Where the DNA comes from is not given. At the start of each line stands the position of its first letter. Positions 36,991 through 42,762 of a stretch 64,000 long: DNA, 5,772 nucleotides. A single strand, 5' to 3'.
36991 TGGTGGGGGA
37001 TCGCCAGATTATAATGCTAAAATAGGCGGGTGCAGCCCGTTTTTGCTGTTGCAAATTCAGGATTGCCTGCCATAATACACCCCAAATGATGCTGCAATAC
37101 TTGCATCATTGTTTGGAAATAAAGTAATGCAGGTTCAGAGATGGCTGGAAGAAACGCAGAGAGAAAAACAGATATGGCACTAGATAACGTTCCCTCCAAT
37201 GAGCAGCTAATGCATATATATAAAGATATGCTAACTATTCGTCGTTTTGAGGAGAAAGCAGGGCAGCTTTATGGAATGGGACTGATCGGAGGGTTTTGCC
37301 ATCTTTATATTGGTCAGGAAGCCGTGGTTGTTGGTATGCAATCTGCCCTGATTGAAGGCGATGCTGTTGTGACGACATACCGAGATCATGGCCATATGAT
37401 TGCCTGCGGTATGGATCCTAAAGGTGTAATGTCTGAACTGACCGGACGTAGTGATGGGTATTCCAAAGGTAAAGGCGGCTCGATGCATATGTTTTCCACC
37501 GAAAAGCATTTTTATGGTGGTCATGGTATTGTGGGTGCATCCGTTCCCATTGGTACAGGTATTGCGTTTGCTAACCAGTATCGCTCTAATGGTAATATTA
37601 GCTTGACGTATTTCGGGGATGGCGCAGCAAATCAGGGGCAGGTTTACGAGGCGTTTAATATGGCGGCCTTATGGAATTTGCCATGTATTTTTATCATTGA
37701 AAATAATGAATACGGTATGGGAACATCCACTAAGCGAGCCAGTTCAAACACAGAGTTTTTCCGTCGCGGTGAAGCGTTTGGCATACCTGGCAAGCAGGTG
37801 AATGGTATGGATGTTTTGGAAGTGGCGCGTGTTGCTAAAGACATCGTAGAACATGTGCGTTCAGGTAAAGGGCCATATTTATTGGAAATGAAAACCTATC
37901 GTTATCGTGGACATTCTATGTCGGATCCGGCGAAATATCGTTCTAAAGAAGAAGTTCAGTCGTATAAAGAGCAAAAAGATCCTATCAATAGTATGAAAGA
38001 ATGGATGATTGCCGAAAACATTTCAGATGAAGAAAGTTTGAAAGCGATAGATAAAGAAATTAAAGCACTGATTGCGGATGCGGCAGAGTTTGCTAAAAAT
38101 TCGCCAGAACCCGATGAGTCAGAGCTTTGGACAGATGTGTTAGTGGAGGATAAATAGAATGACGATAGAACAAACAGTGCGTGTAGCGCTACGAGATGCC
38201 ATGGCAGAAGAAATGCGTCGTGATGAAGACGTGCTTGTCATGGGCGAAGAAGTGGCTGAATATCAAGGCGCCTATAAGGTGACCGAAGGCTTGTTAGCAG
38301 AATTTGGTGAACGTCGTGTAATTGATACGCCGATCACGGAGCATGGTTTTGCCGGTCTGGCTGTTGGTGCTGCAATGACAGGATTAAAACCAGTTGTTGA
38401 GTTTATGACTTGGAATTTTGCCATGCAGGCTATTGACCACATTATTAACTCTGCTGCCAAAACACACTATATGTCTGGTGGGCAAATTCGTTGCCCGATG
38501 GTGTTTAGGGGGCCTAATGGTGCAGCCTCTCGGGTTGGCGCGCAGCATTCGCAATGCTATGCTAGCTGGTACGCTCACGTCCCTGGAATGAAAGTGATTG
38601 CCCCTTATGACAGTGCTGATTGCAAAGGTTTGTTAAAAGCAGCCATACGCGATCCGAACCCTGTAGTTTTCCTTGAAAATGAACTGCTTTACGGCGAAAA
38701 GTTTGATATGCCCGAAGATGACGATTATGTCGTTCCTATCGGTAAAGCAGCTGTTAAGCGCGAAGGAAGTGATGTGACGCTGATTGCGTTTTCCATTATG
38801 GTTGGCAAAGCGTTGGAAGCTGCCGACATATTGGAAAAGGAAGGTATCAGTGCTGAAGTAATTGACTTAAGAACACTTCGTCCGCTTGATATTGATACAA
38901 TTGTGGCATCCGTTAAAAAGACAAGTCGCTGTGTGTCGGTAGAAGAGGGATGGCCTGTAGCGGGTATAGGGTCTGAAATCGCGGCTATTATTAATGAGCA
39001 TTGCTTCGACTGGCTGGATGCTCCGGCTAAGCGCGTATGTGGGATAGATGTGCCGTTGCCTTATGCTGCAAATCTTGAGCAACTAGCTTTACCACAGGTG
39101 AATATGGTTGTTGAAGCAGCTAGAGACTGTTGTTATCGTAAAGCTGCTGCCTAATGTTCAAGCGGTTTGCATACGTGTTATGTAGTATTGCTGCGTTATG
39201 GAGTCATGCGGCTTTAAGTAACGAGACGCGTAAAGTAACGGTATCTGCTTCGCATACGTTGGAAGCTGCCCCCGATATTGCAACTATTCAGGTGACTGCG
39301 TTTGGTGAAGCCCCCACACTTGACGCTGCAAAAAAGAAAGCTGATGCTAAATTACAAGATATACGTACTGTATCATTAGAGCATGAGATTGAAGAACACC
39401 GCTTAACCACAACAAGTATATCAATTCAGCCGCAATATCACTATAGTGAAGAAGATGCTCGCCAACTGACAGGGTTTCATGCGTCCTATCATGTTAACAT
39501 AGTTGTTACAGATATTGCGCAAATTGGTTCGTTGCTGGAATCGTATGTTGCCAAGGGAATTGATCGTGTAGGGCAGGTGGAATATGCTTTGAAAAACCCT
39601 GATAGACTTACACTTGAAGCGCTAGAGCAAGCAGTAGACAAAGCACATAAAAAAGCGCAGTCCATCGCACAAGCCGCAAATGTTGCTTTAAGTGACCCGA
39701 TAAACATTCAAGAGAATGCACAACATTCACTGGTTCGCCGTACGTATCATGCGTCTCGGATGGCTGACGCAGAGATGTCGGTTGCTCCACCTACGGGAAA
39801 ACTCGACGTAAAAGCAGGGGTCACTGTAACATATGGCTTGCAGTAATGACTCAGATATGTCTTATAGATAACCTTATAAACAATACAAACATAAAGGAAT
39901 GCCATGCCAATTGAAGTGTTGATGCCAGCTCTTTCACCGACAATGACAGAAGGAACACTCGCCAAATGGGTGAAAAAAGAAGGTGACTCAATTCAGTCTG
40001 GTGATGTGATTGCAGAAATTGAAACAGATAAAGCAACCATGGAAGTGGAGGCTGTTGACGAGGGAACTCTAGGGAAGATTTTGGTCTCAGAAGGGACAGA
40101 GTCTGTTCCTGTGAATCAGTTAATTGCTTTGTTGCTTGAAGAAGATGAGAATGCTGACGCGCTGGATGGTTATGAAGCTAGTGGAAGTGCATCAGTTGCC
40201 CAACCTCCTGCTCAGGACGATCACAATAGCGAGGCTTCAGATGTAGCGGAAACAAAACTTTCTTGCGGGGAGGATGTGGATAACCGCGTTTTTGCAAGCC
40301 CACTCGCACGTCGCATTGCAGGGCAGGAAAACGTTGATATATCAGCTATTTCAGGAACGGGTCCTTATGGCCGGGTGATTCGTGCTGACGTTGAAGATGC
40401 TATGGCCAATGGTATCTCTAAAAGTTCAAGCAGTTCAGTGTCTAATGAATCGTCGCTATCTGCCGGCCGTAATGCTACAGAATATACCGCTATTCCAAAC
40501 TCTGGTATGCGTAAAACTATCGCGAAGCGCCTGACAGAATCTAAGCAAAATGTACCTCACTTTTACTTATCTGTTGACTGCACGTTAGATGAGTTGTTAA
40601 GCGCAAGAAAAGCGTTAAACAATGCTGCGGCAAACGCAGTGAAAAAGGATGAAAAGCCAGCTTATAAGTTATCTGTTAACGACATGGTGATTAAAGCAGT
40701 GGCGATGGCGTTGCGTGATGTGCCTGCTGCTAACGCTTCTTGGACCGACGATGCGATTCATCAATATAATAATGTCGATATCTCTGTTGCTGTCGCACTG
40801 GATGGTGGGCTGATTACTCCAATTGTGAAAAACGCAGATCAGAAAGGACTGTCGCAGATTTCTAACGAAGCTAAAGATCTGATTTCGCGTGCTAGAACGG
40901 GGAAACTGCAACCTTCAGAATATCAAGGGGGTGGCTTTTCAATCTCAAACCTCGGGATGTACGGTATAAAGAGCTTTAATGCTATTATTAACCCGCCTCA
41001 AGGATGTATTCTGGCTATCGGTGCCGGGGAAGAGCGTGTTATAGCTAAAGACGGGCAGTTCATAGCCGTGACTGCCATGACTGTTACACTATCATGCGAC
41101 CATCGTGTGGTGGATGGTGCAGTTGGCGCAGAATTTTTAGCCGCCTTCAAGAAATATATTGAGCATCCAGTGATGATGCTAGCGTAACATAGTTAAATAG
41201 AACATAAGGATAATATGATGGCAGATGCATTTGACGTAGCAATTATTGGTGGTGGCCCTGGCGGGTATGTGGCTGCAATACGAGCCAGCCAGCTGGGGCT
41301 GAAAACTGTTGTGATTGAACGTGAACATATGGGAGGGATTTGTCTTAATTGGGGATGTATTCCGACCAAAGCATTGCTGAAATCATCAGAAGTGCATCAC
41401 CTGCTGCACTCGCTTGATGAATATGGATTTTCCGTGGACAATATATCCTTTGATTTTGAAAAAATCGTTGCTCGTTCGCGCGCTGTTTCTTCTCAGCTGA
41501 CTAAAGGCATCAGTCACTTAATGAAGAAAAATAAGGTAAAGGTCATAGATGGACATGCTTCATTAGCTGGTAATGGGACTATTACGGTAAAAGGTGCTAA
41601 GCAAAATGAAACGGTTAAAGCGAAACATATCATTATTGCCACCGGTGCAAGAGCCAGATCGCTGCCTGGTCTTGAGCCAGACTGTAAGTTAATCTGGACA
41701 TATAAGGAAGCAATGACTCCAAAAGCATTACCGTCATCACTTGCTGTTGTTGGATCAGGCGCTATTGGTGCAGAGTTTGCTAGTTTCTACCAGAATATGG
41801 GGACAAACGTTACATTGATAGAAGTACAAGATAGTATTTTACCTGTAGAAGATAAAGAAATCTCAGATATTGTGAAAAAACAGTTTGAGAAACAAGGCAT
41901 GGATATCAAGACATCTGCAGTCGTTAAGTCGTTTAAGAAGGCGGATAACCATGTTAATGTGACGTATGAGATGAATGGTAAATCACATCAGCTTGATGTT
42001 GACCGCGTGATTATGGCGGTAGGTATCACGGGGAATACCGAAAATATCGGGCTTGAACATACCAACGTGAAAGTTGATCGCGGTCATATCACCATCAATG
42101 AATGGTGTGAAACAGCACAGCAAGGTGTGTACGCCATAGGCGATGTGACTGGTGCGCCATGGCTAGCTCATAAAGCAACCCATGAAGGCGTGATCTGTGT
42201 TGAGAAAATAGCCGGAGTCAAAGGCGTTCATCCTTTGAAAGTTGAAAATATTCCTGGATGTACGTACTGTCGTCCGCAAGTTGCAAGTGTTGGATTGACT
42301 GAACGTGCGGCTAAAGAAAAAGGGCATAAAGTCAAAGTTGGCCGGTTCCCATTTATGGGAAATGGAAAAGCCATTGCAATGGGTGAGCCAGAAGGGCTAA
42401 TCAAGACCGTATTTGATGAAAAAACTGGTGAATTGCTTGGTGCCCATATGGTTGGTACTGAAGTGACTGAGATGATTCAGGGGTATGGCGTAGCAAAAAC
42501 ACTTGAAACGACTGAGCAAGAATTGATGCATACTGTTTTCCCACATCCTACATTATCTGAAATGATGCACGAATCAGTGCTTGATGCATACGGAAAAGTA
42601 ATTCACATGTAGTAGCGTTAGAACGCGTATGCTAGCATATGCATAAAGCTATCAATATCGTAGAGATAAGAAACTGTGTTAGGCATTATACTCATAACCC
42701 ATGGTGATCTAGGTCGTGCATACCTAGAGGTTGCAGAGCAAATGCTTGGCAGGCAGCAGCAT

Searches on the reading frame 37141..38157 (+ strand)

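Call 90: search_protein_families(library=pfam, proteins=[window:37141-38157:+], max_evalue=0.0001)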
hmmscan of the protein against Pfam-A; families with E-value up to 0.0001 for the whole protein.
window:37141-38157:+ (338 aa): 3 families
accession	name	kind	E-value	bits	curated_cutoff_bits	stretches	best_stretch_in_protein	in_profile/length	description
PF00676.26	E1_dh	-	1e-104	350.2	22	1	29-325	2-298/300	Dehydrogenase E1 component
PF13292.11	DXP_synthase_N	-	1.3e-05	25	21.2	1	123-193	107-175/274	1-deoxy-D-xylulose-5-phosphate synthase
PF02775.26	TPP_enzyme_C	-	5.4e-05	23.5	21.9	0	122-231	19-119/151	Thiamine pyrophosphate enzyme, C-terminal TPP binding domain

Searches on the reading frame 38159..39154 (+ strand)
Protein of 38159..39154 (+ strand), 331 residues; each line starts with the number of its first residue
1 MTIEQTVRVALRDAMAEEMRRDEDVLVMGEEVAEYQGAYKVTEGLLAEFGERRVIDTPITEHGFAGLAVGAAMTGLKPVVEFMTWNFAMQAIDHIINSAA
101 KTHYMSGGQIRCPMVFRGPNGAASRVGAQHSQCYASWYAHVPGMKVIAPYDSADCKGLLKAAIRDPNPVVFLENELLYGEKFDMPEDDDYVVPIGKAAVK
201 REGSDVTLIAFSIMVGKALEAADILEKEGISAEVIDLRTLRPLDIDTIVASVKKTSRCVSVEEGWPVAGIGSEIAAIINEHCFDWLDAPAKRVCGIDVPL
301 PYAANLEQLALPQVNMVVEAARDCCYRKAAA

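Call 90: search_protein_families(library=pfam, proteins=[window:38159-39154:+], max_evalue=0.0001)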
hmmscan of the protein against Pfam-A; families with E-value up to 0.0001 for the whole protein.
window:38159-39154:+ (331 aa): 2 families
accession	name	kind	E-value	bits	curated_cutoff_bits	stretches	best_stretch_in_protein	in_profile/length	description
PF02779.29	Transket_pyr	-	2.3e-48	164.6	27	1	6-179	4-173/174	Transketolase, pyrimidine binding domain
PF02780.25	Transketolase_C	-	5.2e-45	152.8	25.9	1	195-315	1-122/124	Transketolase, C-terminal domain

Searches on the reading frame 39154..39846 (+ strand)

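Call 90: search_protein_families(library=pfam, proteins=[window:39154-39846:+], max_evalue=0.0001)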
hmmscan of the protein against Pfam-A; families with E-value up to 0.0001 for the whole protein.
window:39154-39846:+ (230 aa): 1 family
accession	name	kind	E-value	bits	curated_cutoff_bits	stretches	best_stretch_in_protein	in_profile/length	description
PF04402.19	SIMPL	-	5.7e-39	134.9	25.2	1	28-227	1-205/205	Protein of unknown function (DUF541)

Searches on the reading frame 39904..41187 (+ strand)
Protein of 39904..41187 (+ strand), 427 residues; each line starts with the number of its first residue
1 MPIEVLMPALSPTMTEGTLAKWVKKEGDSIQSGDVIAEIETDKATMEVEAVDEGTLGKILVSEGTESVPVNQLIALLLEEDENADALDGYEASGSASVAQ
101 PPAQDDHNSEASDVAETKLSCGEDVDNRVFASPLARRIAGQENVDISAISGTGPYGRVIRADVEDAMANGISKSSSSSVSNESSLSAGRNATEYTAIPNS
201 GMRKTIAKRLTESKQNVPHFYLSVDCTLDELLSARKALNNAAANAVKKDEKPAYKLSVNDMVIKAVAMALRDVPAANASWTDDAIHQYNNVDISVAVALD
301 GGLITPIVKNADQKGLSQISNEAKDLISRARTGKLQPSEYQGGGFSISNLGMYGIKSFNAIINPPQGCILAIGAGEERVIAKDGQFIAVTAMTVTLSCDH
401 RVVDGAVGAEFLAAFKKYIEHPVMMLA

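Call 90: search_protein_families(library=pfam, proteins=[window:39904-41187:+], max_evalue=0.0001)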
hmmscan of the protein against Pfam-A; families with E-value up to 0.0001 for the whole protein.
window:39904-41187:+ (427 aa): 3 families
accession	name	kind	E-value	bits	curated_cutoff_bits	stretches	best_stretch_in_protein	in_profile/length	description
PF00198.28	2-oxoacid_dh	-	1e-85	287.3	23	1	193-426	3-231/232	2-oxoacid dehydrogenases acyltransferase (catalytic domain)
PF00364.28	Biotin_lipoyl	-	1.1e-18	67.3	22.1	1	4-76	2-72/73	Biotin-requiring enzyme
PF02817.22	E3_binding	-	3.5e-15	56.3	23.7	1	129-164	1-36/36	e3 binding domain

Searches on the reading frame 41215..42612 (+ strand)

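Call 90: search_protein_families(library=pfam, proteins=[window:41215-42612:+], max_evalue=0.0001)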
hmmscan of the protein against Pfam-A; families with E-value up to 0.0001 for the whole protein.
window:41215-42612:+ (465 aa): 13 families
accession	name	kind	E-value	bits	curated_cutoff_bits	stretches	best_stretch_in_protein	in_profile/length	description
PF07992.20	Pyr_redox_2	-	2e-71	241.3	26.1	1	6-325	1-291/291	Pyridine nucleotide-disulphide oxidoreductase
PF02852.28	Pyr_redox_dim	-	1.5e-37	128.6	25.3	1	346-454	1-109/110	Pyridine nucleotide-disulphide oxidoreductase, dimerisation domain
PF00070.33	Pyr_redox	-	2.2e-23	83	22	1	176-251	2-79/82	Pyridine nucleotide-disulphide oxidoreductase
PF13738.12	Pyr_redox_3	-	5.8e-18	65.6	30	1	10-309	2-305/305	Pyridine nucleotide-disulphide oxidoreductase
PF01266.30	DAO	-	2e-09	37.9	27.9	0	7-40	1-35/353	FAD dependent oxidoreductase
PF13450.12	NAD_binding_8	-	4.4e-09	36.9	21.9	0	10-43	1-35/68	NAD(P)-binding Rossmann-like domain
PF01134.28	GIDA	-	8.9e-09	35.3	22.1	1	7-145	1-150/391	Glucose inhibited division protein A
PF03486.20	HI0933_like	-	9.7e-09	35.5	50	0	7-38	2-33/244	HI0933-like protein Rossmann domain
PF00890.30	FAD_binding_2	-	1.5e-07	31.5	20.4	1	7-44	1-38/414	FAD binding domain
PF12831.13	FAD_oxidored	-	2.3e-07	30.9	27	1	7-42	1-37/416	FAD dependent oxidoreductase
PF01494.25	FAD_binding_3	-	1.4e-05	24.9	22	0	7-37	3-33/349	FAD binding domain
PF02737.24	3HCDH_N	-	1.6e-05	25.3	22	1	176-238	2-65/180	3-hydroxyacyl-CoA dehydrogenase, NAD binding domain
PF13434.12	Lys_Orn_oxgnase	-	5.5e-05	22.9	21.3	0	122-215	133-232/339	L-lysine 6-monooxygenase/L-ornithine 5-monooxygenase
